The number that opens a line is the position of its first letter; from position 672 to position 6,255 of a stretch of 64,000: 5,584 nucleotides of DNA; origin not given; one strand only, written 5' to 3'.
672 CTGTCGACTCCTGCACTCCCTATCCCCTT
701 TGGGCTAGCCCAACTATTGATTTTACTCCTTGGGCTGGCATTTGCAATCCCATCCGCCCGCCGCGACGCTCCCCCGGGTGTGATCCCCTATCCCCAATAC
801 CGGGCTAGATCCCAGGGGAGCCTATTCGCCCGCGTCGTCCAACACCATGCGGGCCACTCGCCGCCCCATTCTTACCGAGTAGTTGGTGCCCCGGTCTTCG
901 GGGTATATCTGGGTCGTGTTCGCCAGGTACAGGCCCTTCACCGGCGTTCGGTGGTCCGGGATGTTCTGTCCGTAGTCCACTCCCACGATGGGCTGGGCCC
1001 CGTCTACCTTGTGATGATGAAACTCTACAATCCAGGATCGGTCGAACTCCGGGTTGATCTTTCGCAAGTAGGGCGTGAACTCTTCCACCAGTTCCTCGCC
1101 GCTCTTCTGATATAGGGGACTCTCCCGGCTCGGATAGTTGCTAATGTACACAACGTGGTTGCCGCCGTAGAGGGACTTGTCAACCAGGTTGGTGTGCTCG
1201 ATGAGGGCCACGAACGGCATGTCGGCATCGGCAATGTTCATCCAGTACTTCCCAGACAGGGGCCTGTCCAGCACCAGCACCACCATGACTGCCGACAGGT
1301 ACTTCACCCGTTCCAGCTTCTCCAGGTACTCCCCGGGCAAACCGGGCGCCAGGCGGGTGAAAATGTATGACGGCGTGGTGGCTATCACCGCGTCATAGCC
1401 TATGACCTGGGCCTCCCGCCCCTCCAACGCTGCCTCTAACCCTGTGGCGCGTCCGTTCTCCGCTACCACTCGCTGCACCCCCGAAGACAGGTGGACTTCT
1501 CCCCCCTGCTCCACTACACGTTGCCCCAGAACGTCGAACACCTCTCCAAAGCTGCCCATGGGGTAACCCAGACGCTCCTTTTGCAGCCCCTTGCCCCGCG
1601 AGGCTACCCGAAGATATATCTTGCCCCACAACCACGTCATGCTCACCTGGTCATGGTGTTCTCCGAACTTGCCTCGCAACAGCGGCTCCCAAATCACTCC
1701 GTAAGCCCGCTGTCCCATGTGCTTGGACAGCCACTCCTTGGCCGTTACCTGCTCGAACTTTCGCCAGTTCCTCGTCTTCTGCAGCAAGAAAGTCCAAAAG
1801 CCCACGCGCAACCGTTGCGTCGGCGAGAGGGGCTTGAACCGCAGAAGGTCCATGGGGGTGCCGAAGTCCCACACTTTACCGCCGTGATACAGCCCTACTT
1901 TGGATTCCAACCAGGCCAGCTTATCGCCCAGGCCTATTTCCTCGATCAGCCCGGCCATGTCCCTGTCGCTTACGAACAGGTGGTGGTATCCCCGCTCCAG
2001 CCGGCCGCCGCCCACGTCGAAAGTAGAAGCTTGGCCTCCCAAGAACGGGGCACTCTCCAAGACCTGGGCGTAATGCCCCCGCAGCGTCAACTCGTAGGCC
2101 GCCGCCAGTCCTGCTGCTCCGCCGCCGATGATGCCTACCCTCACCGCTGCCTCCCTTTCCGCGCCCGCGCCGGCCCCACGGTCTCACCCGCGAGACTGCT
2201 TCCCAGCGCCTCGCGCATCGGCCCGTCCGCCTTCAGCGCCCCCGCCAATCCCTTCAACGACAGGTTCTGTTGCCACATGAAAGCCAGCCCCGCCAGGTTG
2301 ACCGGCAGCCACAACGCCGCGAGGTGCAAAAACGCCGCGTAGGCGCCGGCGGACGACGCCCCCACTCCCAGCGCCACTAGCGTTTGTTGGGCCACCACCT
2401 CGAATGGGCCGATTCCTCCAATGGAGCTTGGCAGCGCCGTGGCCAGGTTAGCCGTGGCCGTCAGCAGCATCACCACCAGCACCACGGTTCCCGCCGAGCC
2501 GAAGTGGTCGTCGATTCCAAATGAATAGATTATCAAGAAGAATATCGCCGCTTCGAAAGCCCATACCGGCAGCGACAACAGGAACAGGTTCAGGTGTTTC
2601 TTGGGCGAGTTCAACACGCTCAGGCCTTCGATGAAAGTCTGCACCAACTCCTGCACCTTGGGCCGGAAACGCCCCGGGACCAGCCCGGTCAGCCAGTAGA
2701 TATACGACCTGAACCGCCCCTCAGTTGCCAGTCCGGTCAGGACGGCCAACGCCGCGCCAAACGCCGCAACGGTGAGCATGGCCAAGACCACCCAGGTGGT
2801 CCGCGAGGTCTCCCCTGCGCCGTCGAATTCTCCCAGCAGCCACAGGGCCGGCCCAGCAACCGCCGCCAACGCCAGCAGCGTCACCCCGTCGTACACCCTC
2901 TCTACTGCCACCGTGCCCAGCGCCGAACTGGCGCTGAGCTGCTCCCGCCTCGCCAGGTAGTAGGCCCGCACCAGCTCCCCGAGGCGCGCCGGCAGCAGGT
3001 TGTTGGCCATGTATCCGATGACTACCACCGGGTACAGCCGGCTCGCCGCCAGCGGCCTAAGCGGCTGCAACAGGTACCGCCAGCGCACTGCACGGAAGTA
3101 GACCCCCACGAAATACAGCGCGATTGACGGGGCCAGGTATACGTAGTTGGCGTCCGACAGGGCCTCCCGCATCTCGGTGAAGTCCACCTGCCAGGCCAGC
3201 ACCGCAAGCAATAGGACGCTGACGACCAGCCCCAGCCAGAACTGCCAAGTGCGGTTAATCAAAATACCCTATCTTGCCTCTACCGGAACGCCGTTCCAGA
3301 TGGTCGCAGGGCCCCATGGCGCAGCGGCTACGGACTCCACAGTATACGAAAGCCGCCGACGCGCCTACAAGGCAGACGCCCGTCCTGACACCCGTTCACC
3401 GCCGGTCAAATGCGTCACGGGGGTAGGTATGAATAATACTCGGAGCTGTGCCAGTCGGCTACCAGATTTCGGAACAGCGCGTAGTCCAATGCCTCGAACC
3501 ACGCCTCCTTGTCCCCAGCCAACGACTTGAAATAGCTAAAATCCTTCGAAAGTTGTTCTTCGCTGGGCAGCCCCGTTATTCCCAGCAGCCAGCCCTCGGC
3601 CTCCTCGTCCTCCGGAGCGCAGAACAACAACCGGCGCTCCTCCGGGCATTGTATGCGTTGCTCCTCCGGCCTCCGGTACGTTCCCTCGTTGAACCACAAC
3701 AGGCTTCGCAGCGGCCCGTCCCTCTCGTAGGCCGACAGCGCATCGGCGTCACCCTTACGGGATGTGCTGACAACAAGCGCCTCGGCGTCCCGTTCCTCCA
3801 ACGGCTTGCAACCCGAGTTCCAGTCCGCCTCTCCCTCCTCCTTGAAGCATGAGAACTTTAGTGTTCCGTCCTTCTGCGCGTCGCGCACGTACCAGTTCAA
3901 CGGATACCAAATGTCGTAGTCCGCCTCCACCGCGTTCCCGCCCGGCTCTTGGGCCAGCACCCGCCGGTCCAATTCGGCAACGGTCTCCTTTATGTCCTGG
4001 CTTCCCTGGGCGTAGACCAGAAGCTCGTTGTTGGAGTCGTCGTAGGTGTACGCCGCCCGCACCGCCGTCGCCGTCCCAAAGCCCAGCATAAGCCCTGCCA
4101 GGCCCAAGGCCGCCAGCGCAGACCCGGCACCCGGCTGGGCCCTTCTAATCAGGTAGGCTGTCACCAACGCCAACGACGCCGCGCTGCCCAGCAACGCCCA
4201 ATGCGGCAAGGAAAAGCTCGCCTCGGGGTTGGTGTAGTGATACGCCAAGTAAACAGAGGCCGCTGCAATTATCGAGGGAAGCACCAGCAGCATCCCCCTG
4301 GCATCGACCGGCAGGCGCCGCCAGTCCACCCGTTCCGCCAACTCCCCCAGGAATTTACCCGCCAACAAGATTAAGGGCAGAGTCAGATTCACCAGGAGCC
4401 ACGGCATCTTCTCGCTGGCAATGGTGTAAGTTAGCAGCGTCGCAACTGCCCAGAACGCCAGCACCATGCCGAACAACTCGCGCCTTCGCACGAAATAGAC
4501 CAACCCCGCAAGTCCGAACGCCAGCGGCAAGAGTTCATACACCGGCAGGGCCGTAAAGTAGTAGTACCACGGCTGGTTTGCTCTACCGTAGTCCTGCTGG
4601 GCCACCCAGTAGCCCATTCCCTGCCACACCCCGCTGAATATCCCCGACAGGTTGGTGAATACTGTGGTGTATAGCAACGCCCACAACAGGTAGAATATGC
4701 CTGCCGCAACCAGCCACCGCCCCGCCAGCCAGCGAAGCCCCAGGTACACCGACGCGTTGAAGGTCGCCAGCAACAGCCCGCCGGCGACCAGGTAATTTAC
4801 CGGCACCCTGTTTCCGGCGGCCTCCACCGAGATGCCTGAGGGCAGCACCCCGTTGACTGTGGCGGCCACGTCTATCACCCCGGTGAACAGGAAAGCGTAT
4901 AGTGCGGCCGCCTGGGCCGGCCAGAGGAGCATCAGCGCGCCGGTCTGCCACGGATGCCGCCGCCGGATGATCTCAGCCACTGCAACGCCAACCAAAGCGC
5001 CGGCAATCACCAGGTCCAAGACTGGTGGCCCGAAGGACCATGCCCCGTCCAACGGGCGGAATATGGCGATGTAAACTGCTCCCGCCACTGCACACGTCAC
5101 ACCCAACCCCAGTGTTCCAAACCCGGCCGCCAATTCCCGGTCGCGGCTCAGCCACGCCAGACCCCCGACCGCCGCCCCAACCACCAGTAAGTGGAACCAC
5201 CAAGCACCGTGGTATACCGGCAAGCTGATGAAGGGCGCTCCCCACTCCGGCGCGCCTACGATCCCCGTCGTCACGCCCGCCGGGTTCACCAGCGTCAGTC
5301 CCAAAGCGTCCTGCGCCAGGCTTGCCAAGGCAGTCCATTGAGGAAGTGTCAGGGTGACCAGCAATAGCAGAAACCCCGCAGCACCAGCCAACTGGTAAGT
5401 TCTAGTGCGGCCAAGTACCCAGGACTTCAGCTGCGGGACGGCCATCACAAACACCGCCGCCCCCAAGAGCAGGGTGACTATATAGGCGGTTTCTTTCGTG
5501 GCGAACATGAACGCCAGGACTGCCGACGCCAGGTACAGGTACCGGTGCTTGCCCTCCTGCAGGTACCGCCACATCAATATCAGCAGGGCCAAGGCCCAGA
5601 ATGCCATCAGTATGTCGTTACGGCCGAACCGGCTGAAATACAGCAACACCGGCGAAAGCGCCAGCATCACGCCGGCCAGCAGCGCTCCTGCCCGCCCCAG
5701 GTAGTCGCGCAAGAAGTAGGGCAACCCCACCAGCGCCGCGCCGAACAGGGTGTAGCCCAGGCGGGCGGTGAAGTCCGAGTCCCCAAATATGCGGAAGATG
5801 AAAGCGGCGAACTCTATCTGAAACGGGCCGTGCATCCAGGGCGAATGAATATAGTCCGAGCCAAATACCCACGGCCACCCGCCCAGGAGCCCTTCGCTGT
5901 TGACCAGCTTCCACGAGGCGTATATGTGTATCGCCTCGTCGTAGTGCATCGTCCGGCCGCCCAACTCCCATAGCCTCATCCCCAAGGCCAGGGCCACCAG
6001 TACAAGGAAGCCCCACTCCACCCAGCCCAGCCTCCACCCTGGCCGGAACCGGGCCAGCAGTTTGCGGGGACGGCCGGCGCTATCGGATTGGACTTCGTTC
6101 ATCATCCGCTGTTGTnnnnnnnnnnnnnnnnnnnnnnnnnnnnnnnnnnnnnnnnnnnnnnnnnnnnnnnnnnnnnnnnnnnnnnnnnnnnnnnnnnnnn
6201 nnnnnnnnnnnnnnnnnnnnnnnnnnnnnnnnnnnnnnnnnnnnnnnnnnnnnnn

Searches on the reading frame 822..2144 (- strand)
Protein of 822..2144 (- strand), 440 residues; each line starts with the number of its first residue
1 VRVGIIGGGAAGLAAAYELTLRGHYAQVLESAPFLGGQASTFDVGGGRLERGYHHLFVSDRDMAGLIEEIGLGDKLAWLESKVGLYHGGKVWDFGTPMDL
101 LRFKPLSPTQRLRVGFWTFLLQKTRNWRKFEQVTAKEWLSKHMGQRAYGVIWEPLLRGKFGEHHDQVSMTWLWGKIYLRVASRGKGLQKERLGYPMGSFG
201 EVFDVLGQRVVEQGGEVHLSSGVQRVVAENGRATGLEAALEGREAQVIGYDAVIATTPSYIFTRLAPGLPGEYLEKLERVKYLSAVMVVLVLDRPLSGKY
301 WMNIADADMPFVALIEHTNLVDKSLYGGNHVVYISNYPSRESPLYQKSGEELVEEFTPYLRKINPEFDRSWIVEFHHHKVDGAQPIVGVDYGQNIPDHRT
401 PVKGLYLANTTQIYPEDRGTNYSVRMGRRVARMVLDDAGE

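Call 24: search_protein_families(library=ncbifam, proteins=[window:822-2144:-], max_evalue=0.001)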
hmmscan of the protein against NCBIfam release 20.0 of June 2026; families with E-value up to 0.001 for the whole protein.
window:822-2144:- (440 aa): 28 families (the best 25 are shown)
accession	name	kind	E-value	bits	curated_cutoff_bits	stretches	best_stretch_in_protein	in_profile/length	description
NF005560.0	PRK07233.1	equivalog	2.9e-150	500.9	252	1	1-437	1-431/435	hypothetical protein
TIGR03467.1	HpnE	equivalog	3.9e-30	105.5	283.05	1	3-408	1-402/430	hydroxysqualene dehydroxylase HpnE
NF005547.0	PRK07208.1-3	equivalog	3e-24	85.6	380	1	4-314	8-318/465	hypothetical protein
NF005548.0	PRK07208.1-4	equivalog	9.1e-23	80.6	389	1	3-364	6-378/488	hypothetical protein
TIGR02731.1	phytoene_desat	equivalog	3.2e-13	49.2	569.4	1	2-297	1-314/453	15-cis-phytoene desaturase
NF005545.0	PRK07208.1-1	equivalog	1.2e-12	47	451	1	3-307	10-331/504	hypothetical protein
TIGR02732.1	zeta_caro_desat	equivalog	2.6e-12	46.4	622.15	1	2-91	1-92/474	9,9'-di-cis-zeta-carotene desaturase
NF008841.0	PRK11883.1-1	equivalog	6.3e-12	45.1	517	1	1-78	4-84/453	protoporphyrinogen oxidase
TIGR00562.1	proto_IX_ox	equivalog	8e-12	44.5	97.85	1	3-178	5-183/470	protoporphyrinogen oxidase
NF005546.0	PRK07208.1-2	equivalog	3.6e-11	42.4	418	1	4-61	8-66/527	hypothetical protein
NF008845.0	PRK11883.1-5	equivalog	3.6e-09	35.4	560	1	2-290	6-313/468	protoporphyrinogen oxidase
TIGR02733.1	desat_CrtD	equivalog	1.4e-08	33.9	549.7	1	3-44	4-45/492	C-3',4' desaturase CrtD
NF009410.0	PRK12771.1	subfamily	9.6e-08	31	516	1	2-38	140-176/566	NAD(P)-binding protein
NF045637.1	carotdesatCrtDProt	equivalog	3.5e-07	29.1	580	1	5-52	3-50/485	1-hydroxycarotenoid 3,4-desaturase CrtD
TIGR02734.1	crtI_fam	subfamily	9.2e-07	27.9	238.1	1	4-51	2-49/504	phytoene desaturase family protein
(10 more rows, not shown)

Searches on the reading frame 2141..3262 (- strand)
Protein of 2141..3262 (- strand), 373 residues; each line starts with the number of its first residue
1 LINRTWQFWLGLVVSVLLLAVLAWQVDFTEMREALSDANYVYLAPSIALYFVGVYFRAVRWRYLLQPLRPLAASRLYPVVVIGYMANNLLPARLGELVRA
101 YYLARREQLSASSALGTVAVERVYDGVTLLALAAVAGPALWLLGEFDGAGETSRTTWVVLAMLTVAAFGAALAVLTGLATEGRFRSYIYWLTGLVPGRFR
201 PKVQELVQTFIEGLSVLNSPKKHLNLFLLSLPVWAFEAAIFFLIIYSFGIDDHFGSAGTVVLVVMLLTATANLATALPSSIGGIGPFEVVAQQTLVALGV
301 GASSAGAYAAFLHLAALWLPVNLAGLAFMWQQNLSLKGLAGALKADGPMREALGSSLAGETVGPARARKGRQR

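Call 24: search_protein_families(library=ncbifam, proteins=[window:2141-3262:-], max_evalue=0.001)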
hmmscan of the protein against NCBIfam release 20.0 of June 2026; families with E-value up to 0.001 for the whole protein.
window:2141-3262:- (373 aa): 2 families
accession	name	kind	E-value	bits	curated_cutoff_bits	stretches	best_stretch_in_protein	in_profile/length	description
TIGR00374.1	TIGR00374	subfamily_domain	1e-29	104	43.2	1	12-329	1-311/323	flippase-like domain-containing protein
NF045710.1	GSU0071_fam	equivalog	0.00021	21.3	99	1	183-272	27-117/138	GSU0071 family protein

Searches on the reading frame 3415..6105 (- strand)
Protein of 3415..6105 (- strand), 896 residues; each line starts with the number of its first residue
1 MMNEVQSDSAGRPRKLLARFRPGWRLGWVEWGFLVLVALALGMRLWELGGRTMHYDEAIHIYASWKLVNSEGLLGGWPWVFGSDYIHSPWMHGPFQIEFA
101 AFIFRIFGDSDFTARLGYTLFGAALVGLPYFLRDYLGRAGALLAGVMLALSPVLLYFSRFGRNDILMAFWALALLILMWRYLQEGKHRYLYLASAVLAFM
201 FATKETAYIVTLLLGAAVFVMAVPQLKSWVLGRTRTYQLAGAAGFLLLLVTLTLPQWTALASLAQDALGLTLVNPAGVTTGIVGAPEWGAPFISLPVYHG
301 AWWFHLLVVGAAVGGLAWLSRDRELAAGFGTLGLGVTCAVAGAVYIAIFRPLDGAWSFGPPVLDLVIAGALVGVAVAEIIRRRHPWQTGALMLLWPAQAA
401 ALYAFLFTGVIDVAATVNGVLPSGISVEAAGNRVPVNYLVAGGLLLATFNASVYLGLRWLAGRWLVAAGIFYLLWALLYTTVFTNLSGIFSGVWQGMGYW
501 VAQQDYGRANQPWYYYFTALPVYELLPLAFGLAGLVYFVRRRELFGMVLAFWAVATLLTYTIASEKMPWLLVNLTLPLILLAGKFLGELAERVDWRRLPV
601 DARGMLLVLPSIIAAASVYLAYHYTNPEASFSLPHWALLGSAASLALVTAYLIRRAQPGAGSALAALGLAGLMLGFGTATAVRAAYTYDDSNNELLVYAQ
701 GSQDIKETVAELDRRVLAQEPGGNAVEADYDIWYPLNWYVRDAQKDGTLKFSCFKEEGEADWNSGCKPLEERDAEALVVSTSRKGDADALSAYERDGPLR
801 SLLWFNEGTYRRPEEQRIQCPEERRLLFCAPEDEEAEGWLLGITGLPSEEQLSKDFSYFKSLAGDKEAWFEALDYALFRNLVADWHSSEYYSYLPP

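Call 24: search_protein_families(library=ncbifam, proteins=[window:3415-6105:-], max_evalue=0.001)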
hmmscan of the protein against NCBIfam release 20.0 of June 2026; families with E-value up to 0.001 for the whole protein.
window:3415-6105:- (896 aa): 1 family
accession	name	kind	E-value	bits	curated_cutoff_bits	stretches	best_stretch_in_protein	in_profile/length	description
TIGR03663.1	TIGR03663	subfamily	3e-73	247.3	126.25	2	33-226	4-185/435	flippase activity-associated protein Agl23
